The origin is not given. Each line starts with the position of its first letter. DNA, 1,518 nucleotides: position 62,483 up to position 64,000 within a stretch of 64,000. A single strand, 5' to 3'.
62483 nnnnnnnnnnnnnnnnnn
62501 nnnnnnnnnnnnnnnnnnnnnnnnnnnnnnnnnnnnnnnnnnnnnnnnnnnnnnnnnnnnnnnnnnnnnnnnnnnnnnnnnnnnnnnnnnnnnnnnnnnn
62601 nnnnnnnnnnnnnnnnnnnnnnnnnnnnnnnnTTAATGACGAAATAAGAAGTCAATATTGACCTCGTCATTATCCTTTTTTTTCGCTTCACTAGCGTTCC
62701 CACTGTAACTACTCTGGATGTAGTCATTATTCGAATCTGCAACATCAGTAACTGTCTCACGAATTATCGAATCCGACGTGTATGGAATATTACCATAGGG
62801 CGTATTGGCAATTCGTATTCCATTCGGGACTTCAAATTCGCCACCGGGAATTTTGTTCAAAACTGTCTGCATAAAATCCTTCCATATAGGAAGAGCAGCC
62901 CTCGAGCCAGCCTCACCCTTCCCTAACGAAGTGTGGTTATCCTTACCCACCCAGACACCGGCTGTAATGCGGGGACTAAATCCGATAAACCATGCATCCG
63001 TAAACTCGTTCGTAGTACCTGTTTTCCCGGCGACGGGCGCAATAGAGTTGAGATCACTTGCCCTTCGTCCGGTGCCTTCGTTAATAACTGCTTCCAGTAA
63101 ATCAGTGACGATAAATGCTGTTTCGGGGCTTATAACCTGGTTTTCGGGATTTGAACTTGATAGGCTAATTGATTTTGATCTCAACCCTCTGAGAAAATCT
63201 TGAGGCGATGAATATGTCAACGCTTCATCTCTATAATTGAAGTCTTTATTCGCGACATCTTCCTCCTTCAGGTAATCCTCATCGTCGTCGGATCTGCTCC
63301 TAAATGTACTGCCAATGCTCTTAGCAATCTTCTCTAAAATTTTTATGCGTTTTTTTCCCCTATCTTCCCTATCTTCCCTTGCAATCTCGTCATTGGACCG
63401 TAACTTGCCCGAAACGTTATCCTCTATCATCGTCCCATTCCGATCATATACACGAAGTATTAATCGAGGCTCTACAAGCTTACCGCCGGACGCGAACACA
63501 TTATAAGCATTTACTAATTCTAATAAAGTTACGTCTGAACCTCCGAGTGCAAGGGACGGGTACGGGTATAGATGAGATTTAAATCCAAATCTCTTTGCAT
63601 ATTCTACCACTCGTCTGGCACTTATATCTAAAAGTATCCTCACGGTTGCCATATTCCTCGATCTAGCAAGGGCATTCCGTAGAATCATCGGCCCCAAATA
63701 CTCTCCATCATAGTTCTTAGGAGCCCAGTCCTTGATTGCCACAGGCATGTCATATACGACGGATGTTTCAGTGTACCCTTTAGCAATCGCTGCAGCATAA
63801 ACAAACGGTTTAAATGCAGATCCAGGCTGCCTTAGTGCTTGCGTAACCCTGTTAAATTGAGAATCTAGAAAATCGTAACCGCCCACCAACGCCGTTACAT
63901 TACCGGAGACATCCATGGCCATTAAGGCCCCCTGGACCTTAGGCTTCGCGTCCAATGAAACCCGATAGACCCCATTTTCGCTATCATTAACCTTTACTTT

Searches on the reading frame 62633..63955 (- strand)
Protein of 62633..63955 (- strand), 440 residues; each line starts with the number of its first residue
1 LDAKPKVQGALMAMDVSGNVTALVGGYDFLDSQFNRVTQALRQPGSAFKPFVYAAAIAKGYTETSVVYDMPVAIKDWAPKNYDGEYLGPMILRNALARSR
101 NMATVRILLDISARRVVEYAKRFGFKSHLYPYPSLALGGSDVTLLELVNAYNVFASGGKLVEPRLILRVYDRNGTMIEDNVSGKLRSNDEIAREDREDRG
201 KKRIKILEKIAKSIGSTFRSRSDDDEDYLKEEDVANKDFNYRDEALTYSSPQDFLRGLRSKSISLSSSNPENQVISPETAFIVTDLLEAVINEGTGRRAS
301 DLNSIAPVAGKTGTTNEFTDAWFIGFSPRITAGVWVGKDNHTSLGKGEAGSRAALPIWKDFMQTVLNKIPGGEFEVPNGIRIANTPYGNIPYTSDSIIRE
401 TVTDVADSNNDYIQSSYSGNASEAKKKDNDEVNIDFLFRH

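Call 51: search_protein_families(library=pfam, proteins=[window:62633-63955:-], max_evalue=0.00001)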
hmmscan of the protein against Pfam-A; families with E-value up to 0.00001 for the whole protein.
window:62633-63955:- (440 aa): 1 family
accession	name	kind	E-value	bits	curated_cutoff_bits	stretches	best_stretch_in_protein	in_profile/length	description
PF00905.27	Transpeptidase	-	2.2e-32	112.9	22.1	2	10-193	2-209/299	Penicillin binding protein transpeptidase domain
